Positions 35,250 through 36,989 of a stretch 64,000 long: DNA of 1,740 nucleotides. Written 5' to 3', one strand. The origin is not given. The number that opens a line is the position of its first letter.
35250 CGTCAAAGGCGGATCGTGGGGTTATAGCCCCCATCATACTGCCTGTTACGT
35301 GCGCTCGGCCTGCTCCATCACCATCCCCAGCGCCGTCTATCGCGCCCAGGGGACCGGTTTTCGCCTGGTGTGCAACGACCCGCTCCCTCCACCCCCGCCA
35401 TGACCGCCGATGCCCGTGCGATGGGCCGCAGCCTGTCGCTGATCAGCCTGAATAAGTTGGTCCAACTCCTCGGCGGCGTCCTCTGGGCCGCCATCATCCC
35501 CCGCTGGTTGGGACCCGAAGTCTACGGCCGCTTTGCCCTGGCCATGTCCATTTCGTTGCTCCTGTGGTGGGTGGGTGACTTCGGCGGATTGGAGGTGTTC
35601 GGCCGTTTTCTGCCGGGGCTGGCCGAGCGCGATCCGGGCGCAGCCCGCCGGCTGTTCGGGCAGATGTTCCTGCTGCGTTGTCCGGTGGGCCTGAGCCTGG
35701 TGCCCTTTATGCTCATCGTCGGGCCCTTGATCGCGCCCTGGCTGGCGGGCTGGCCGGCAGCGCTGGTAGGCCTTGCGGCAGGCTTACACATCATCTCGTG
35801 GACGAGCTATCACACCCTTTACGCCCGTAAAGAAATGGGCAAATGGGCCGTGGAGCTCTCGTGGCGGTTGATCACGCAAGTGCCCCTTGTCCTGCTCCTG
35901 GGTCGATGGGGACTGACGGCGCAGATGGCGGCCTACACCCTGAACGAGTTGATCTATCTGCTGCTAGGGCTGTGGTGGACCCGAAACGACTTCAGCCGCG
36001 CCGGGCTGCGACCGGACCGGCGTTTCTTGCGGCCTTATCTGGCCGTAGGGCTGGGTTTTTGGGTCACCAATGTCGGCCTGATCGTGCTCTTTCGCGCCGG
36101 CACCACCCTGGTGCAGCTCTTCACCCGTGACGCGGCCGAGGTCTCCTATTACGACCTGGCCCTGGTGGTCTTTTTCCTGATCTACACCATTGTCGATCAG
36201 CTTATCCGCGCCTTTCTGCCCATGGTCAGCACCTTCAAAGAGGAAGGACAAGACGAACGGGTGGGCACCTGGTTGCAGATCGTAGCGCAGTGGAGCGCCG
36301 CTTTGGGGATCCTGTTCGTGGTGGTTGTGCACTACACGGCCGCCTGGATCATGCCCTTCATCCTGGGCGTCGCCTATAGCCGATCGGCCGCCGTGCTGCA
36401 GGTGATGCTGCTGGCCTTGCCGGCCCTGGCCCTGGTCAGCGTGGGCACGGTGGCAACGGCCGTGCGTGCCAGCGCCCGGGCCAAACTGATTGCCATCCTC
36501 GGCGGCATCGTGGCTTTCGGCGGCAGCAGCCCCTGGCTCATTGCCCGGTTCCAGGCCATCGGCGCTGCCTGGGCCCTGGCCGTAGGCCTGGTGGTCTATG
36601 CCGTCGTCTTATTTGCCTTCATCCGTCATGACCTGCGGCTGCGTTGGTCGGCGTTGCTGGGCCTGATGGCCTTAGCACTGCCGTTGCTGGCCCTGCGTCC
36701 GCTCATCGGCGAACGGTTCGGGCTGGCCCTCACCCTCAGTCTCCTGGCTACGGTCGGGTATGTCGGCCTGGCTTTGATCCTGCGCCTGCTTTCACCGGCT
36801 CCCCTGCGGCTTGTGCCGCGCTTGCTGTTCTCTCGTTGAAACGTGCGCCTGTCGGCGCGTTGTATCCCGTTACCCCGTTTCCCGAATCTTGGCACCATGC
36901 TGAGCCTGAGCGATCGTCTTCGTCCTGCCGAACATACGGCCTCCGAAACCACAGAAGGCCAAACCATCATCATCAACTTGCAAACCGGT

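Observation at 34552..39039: Translationally coupled operon FGE-like enzyme / MOP flippase / PqqD-family RRE / AsnB-like amidotransferase: a lasso-like core without a B2 protease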

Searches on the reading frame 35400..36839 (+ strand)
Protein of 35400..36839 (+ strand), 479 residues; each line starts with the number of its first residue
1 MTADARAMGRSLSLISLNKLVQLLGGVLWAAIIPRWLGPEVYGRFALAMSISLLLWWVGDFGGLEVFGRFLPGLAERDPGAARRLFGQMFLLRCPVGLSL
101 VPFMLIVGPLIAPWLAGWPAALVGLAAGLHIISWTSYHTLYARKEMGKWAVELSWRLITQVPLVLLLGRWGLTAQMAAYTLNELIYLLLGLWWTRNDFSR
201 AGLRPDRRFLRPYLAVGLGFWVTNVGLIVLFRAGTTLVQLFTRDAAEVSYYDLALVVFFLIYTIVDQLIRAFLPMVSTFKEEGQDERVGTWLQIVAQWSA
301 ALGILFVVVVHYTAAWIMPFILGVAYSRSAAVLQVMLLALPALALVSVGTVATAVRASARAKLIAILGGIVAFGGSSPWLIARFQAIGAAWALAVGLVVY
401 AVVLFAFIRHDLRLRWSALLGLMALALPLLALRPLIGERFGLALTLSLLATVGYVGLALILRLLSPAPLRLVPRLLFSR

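Call 7: search_protein_families(library=pfam, proteins=[window:35400-36839:+], max_evalue=0.01)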
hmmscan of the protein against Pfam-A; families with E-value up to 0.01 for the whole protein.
window:35400-36839:+ (479 aa): 0 families

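Call 8: search_protein_families(library=ncbifam, proteins=[window:35400-36839:+], max_evalue=0.1)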
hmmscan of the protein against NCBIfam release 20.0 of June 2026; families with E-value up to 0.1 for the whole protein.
window:35400-36839:+ (479 aa): 0 families

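Call 9: search_protein_families(library=pfam, proteins=[window:35400-36839:+], max_evalue=10)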
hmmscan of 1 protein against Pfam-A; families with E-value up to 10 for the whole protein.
window:35400-36839:+ (479 aa): 0 families

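Call 11: find_homologous_proteins(query=window:35400-36839:+, max_evalue=0.001)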
Query window:35400-36839:+ (479 aa): 67 proteins with E <= 0.001 among 8000 candidates.
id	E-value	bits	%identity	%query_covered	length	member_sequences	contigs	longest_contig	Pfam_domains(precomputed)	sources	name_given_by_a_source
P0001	8.3e-298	1006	100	100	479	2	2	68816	-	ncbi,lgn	-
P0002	3.8e-272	922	90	100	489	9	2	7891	-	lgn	-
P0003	3.4e-253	859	87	98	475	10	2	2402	-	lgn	-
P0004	5.0e-209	714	70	100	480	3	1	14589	-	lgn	-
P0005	1.1e-206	706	69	99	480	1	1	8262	PF01943.23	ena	-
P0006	5.5e-203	694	68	99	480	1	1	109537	PF01943.23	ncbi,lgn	-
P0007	1.5e-201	689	70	100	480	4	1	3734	-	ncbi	-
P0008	6.8e-201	687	70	99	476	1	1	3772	-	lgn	-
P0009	5.0e-200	684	67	98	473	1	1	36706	PF01943.23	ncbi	-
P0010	6.1e-199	680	70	99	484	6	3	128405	-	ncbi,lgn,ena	-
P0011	8.6e-199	680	70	86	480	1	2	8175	-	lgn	-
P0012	1.9e-198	679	70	91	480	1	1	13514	PF01943.23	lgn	-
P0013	1.2e-197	676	66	100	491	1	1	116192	PF01943.23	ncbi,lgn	-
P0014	1.9e-197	675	69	94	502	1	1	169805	PF01943.23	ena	-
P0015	9.2e-196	670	66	99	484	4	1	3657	PF01943.23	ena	-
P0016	9.7e-193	660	68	100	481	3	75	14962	PF01943.23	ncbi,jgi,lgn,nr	ncbi:MAG: lipopolysaccharide biosynthesis protein [Caldilineales bacterium]|nr:lipopolysaccharide bi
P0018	1.0e-187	643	63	99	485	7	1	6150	PF01943.23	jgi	-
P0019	1.3e-187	643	66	87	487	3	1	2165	PF01943.23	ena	-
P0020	3.4e-187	642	66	87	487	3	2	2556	PF01943.23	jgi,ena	jgi:O-antigen/teichoic acid export membrane protein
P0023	1.4e-185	636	65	93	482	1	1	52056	PF01943.23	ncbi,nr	ncbi:MAG: oligosaccharide flippase family protein [Caldilineales bacterium]|nr:oligosaccharide flipp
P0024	1.7e-185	636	63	99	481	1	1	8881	PF01943.23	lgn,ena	-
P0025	2.6e-185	635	63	100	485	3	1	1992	PF01943.23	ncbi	-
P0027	3.8e-184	632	64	94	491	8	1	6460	PF01943.23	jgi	jgi:PST family polysaccharide transporter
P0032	5.9e-182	624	62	100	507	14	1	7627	PF01943.23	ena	-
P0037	2.8e-180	619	64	98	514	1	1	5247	PF01943.23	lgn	-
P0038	4.0e-180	618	63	92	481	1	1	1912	PF01943.23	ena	-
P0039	5.7e-180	618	64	98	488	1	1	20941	PF01943.23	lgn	-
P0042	3.7e-179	615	61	100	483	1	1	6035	PF01943.23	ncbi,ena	-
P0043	5.4e-179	615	62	97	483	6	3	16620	PF01943.23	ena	-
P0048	1.2e-177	610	62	97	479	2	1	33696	PF01943.23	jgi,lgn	-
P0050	4.2e-177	608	61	100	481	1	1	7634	PF01943.23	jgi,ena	-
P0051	4.4e-177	608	62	100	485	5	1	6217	PF01943.23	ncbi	-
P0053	2.3e-176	606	59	99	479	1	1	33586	PF01943.23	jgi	-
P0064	1.8e-58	217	35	87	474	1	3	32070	PF01943.23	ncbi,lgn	-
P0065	3.6e-31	127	31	77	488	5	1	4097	PF01943.23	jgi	-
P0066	2.0e-30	125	29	96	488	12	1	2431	PF01943.23,PF13440.12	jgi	jgi:O-antigen/teichoic acid export membrane protein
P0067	3.7e-27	114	29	99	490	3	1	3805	PF01943.23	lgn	-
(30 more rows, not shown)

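Call 13: find_related_loci(query=A1, collection=genome_contigs, flank=10000)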
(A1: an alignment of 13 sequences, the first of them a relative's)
Query A1 (479 aa) in genome_contigs; peptide patterns used: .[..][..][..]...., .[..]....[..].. (x = any residue, [..] = any of these).
98 stretches matched a pattern; 24 encode a relative of the query (tblastn E <= 1e-3); 24 distinct loci.
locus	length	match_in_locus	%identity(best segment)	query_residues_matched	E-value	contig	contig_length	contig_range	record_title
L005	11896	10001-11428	67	1-476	0e+0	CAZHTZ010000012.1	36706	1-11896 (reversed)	MAG TPA_asm: uncultured Caldilineales bacterium isolate SRP302447_co3_250 genome assembly, contig: NODE_3043_length_3670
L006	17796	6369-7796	68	1-476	0e+0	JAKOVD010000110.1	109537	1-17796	MAG: Chloroflexota bacterium isolate JPNG_maxbin.037 k201_8167, whole genome shotgun sequence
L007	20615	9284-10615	66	1-444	0e+0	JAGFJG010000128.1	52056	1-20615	MAG: Caldilineales bacterium isolate mag.17 k127_1822428, whole genome shotgun sequence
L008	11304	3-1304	70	3-436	0e+0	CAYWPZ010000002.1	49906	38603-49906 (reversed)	MAG TPA_asm: uncultured Caldilineales bacterium isolate binchicken_co107_52 genome assembly, contig: NODE_1759_length_49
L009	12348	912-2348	68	1-479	0e+0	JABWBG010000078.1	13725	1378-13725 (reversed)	MAG: Caldilineales bacterium isolate MAG_24 scaffold_5111, whole genome shotgun sequence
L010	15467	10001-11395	62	1-465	0e+0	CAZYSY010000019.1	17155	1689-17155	MAG TPA_asm: uncultured Caldilineales bacterium isolate binchicken_co219_342 genome assembly, contig: k141_307227, whole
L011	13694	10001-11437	63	1-479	4e-180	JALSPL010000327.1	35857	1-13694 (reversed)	MAG: Anaerolineae bacterium isolate 356-284_metabat2_scaf2bin.051 356-284_scaffold_375_c1, whole genome shotgun sequence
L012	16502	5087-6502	62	1-472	2e-178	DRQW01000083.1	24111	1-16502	MAG TPA_asm: Anaerolineae bacterium isolate HyVt-591 HyVt-591_k145_233550, whole genome shotgun sequence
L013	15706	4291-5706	65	2-472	3e-178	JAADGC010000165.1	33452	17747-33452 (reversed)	MAG: Chloroflexota bacterium isolate M_MetaBat97 contig-127_4638, whole genome shotgun sequence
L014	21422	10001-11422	65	1-474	3e-178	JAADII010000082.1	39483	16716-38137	MAG: Chloroflexota bacterium isolate M_MetaBat.41 contig-127_958, whole genome shotgun sequence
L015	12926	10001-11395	62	1-465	4e-176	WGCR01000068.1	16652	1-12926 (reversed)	MAG: Anaerolineae bacterium isolate S145_12 k151_127049, whole genome shotgun sequence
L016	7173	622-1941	64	1-440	3e-175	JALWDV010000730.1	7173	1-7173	MAG: Anaerolineae bacterium isolate T11_maxbin2_scaf2bin.315 T11_NODE_6917_length_7173_cov_7.946069, whole genome shotgu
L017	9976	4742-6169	61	1-476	4e-172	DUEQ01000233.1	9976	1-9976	MAG TPA_asm: Caldilineae bacterium isolate M2005 Contig233, whole genome shotgun sequence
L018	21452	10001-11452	66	1-479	0e+0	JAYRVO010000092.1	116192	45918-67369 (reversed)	MAG: Chloroflexota bacterium isolate NJ_NJASGE3bin.22 k141_787550, whole genome shotgun sequence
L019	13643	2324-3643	63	1-440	8e-171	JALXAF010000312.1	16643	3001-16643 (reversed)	MAG: Anaerolineae bacterium isolate T2_metabat1_scaf2bin.243 T2_NODE_3404_length_16643_cov_11.846089, whole genome shotg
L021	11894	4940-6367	63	1-476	3e-170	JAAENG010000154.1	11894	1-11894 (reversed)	MAG: Chloroflexota bacterium isolate Bse_26 BseG_CONTIG936474, whole genome shotgun sequence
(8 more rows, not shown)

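Call 19: search_protein_families(library=pfam, proteins=[L007:595-1635:+, L007:1674-2879:+, L007:2876-5017:+, L007:4966-6969:+, L007:11092-13197:+, L007:14229-15731:+, L007:15728-16522:+, L014:9104-9940:+, L014:8294-9061:+, L005:4978-9027:+], max_evalue=0.001)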
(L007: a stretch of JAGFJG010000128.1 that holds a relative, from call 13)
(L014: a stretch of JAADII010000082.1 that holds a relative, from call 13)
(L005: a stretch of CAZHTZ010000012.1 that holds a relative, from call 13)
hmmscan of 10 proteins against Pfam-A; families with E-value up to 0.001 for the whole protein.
L007:595-1635:+ (346 aa): 4 families
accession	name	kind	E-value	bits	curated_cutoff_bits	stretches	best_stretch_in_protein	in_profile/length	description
PF00535.33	Glycos_transf_2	-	5.2e-24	85.5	23.3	1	8-165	1-167/168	Glycosyl transferase family 2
PF13641.12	Glyco_tranf_2_3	-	3.2e-12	47.4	27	1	7-203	3-211/230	Glycosyltransferase like family 2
PF10111.15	Glyco_tranf_2_2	-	2e-10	41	27.3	1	35-193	30-206/276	Glycosyltransferase like family 2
PF13632.12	Glyco_trans_2_3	-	5.6e-08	33.3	27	1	86-303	3-183/198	Glycosyl transferase family group 2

L007:1674-2879:+ (401 aa): 1 family
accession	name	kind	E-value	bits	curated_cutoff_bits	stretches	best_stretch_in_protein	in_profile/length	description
PF07995.17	GSDH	-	1.5e-41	143.3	25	1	45-332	3-277/332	Glucose / Sorbosone dehydrogenase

L007:2876-5017:+ (713 aa): 12 families
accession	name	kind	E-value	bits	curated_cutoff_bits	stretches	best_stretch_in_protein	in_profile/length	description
PF07719.23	TPR_2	-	1.8e-12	46.8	27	1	558-589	2-33/34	Tetratricopeptide repeat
PF00515.34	TPR_1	-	8.6e-12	44.8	27.8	1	559-589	3-33/34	Tetratricopeptide repeat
PF13414.12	TPR_11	-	1.9e-10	40.7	26.8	0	573-605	10-42/42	TPR repeat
PF13371.12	TPR_9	-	1.6e-09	38.1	35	1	536-594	8-66/73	Tetratricopeptide repeat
PF13431.12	TPR_17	-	3.6e-09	36.6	24.4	0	579-609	1-31/34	Tetratricopeptide repeat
PF13428.12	TPR_14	-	5.1e-09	36.4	23.5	0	558-599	2-43/44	Tetratricopeptide repeat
PF23914.1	TPR_CcmH_CycH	-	4.8e-08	33.4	42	1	622-673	47-98/158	Cytochrome c-type biogenesis protein H TPR domain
PF14559.12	TPR_19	-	6.4e-08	33.2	25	0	570-615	4-49/68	Tetratricopeptide repeat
PF13432.12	TPR_16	-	1.2e-07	32.4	32.7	1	528-584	2-58/65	Tetratricopeptide repeat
PF13424.12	TPR_12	-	1.9e-07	31.6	30.1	1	527-586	7-74/77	Tetratricopeptide repeat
PF13231.12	PMT_2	-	3.1e-07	31.2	26.1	1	75-213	17-155/160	Dolichyl-phosphate-mannose-protein mannosyltransferase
PF13181.12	TPR_8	-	0.00032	21.1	25.7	0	558-589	2-33/34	Tetratricopeptide repeat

L007:4966-6969:+ (667 aa): 1 family
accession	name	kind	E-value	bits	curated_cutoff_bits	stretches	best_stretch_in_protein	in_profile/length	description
PF18949.5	DUF5693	-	8.8e-18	64.6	29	1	54-319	5-284/609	Family of unknown function (DUF5693)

L007:11092-13197:+ (701 aa): 5 families
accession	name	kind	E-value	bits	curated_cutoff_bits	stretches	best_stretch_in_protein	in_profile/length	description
PF02449.21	Glyco_hydro_42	-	8.9e-140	466.7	21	1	7-381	1-376/376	Beta-galactosidase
PF08532.16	Glyco_hydro_42M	-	1.1e-50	172.5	25.8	1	392-626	1-201/207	Beta-galactosidase trimerisation domain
PF00150.24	Cellulase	-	6.6e-05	23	23.5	1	16-162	17-137/272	Cellulase (glycosyl hydrolase family 5)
PF01373.23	Glyco_hydro_14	-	8.3e-05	22.2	27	0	153-191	176-214/402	Glycosyl hydrolase family 14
PF08533.16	Glyco_hydro_42C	-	0.00099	19.2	21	0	640-696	1-56/58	Beta-galactosidase C-terminal domain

L007:14229-15731:+ (500 aa): 1 family
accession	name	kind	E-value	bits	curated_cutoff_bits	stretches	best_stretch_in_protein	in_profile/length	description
PF00067.27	p450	-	1e-59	203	22.8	1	90-474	22-441/462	Cytochrome P450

L007:15728-16522:+ (264 aa): 1 family
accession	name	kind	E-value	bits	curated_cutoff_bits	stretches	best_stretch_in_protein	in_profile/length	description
PF18916.5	Lycopene_cyc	-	8.3e-06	26.7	27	0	42-102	29-88/92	Lycopene cyclase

L014:9104-9940:+ (278 aa): 4 families
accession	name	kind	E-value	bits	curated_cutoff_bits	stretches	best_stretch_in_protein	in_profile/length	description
PF01180.27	DHO_dh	-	3.2e-18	66.4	27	1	17-267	8-281/291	Dihydroorotate dehydrogenase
PF03060.21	NMO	-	2.7e-06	27.4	28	1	161-268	138-235/331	Nitronate monooxygenase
PF01645.23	Glu_synthase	-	3e-05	23.8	20.4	1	140-255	187-303/369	Conserved region in glutamate synthase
PF01070.24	FMN_dh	-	0.00073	19.1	24.9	0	146-257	208-304/350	FMN-dependent dehydrogenase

L014:8294-9061:+ (255 aa): 1 family
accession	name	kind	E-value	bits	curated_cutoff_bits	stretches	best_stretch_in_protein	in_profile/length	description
PF10418.14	DHODB_Fe-S_bind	-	5.9e-08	32.8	23.9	1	222-254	5-40/41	Iron-sulfur cluster binding domain of dihydroorotate dehydrogenase B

L005:4978-9027:+ (1349 aa): 0 families

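Call 55: search_protein_families(library=pfam, proteins=[L010:11675-12283:-, L012:6538-7839:-, L012:2741-4414:+, L021:6398-8599:+, L012:7953-8795:+, L012:8803-10146:+, L011:7608-9320:-, L013:1765-3825:+, L006:3553-6156:-, L006:8260-9915:+], max_evalue=0.001)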
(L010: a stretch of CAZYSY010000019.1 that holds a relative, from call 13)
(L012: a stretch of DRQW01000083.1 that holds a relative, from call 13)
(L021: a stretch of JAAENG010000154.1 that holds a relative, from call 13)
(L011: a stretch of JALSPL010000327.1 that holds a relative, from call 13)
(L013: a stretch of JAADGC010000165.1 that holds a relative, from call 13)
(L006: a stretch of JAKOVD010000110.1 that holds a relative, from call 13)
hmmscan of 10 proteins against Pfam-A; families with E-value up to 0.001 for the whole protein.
L010:11675-12283:- (202 aa): 2 families
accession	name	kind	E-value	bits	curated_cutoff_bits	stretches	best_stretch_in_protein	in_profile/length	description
PF00498.31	FHA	-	6e-13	49.5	20.7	1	37-100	2-67/67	FHA domain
PF16697.10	Yop-YscD_cpl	-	2.5e-12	47.3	33.2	1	29-107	12-91/94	Inner membrane component of T3SS, cytoplasmic domain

L012:6538-7839:- (433 aa): 0 families

L012:2741-4414:+ (557 aa): 5 families
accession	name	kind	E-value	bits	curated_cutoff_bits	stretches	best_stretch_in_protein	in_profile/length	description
PF13616.12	Rotamase_3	-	2.2e-55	186.6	22.5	2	265-372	12-116/116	PPIC-type PPIASE domain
PF00639.27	Rotamase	-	2.1e-52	176.5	21.7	2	382-480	1-96/97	PPIC-type PPIASE domain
PF13145.12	Rotamase_2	-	1.8e-21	77.7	27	2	396-494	27-120/121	PPIC-type PPIASE domain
PF13624.11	SurA_N_3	-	3.5e-09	37.1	27.2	1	61-190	13-120/162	SurA-like N-terminal domain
PF13623.11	SurA_N_2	-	1.2e-08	35.4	28.5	1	61-122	11-75/145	SurA-like N-terminal domain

L021:6398-8599:+ (733 aa): 13 families
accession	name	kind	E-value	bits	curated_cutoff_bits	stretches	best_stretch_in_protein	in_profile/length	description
PF07724.20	AAA_2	-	4.2e-63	212.8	27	1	474-635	1-166/166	AAA domain (Cdc48 subfamily)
PF10431.15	ClpB_D2-small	-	8.9e-18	64.5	21.9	1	641-720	1-80/81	C-terminal, D2-small domain, of ClpB protein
PF07728.20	AAA_5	-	1.3e-14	54.8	22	1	479-607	2-135/139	AAA domain (dynein-related subfamily)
PF00004.35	AAA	-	2.7e-12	47.7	21.2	1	480-609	2-120/131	ATPase family associated with various cellular activities (AAA)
PF17871.7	AAA_lid_9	-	7.5e-09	35.9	22.8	1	330-397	1-68/104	AAA lid domain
PF01078.27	Mg_chelatase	-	1.9e-07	31.1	20.3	0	194-225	17-48/207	Magnesium chelatase, subunit ChlI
PF00158.32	Sigma54_activat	-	6.6e-06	26.3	20.2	1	478-596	24-142/168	Sigma-54 interaction domain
PF20030.5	bpMoxR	-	0.00011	21.7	27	0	177-226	10-57/205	MoxR domain in the MoxR-vWA-beta-propeller ternary systems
PF07726.17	AAA_3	-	0.00013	22.2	27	0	550-597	64-111/131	ATPase family associated with various cellular activities (AAA)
PF12775.13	AAA_7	-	0.00022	21.2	25.8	0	478-525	35-82/181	P-loop containing dynein motor region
PF05496.18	RuvB_N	-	0.00032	20.9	27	0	448-500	9-57/159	Holliday junction DNA helicase RuvB P-loop domain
PF13191.12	AAA_16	-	0.00033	21.6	32.6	0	180-222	2-47/167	AAA ATPase domain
PF20720.3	nSTAND3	-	0.00041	20.5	27.2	0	197-228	15-47/155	Novel STAND NTPase 3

L012:7953-8795:+ (280 aa): 1 family
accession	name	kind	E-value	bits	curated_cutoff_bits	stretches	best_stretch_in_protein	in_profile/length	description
PF01975.23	SurE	-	2.4e-44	151.8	22.1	1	5-200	1-187/189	Survival protein SurE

L012:8803-10146:+ (447 aa): 2 families
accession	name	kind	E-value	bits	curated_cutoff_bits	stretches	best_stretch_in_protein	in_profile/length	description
PF02518.31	HATPase_c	-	6.7e-28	97.8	26.4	1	327-432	1-109/111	Histidine kinase-, DNA gyrase B-, and HSP90-like ATPase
PF13581.12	HATPase_c_2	-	1.2e-05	25.8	27.4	1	328-416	28-114/127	Histidine kinase-like ATPase domain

L011:7608-9320:- (570 aa): 0 families

L013:1765-3825:+ (686 aa): 7 families
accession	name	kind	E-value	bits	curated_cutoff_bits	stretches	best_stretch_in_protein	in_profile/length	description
PF00009.33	GTP_EFTU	-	6.4e-42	143.7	26.5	1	8-274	2-188/188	Elongation factor Tu GTP binding domain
PF03764.24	EFG_IV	-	9.9e-36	122.6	24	1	469-587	1-120/121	Elongation factor G, domain IV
PF00679.30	EFG_C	-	1.6e-26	92.5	27.9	1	591-676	2-88/89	Elongation factor G C-terminus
PF14492.12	EFG_III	-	2.2e-24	85.8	27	1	394-466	1-73/75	Elongation Factor G, domain III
PF22042.2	EF-G_D2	-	6.9e-15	55.4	27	1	299-381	1-82/84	Elongation factor G domain 2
PF03144.31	GTP_EFTU_D2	-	2.2e-09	38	30.3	1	314-381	1-73/73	Elongation factor Tu domain 2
PF01926.29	MMR_HSR1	-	0.0001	22.8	21.9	1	12-135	2-113/113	50S ribosome-binding GTPase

L006:3553-6156:- (867 aa): 2 families
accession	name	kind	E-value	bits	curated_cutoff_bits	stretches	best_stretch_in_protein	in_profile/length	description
PF15892.11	BNR_4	-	1.6e-07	31.4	27.3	0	206-250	223-266/272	BNR repeat-containing family member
PF02415.23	Chlam_PMP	-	1.1e-06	28.7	20.6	0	594-610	2-19/19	Chlamydia polymorphic membrane protein (Chlamydia_PMP) repeat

L006:8260-9915:+ (551 aa): 0 families

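Call 79: predict_structure(alignment_id=A1)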
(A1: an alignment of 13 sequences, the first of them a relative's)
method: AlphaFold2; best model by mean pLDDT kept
length: 479 residues; sequences in the alignment: 13
mean_pLDDT: 89.1   pTM: 0.88
mean pLDDT of the five models: 89.1, 84.7, 84.2, 84.0, 81.5
residues with pLDDT >= 90: 248; 70-90: 220; 50-70: 10; < 50: 1
segments of 3 or more residues with pLDDT < 50: none
pLDDT, mean of each block of 10 residues (from residue 1): 68 87 92 91 95 88 89 91 95 95 96 94 97 95 90 90 88 94 97 95 92 88 87 92 95 92 87 82 85 88 88 83 86 91 86 82 92 96 96 95 87 79 87 79 87 92 86 64
secondary structure, 60 per line:
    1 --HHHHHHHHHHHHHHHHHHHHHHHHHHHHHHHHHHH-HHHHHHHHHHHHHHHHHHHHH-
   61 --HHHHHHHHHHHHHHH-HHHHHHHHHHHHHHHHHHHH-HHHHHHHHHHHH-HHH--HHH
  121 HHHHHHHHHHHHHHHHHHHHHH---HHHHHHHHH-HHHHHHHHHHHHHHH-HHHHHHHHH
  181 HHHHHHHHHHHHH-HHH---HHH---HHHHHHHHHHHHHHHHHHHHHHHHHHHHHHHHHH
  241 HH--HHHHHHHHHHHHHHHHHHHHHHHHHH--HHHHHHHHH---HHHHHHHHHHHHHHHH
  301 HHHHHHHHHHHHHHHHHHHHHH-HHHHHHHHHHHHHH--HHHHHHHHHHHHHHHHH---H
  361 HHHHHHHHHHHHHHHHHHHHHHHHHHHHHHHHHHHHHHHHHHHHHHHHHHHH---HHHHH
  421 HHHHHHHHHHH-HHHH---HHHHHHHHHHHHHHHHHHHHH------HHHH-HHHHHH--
elements in order: H3-37 H39-59 H63-77 H79-98 H100-111 H118-142 H146-154 H156-170 H172-193 H207-242 H245-270 H273-281 H285-322 H324-337 H340-356 H360-412 H416-431 H433-436 H440-460 H467-470 H472-477
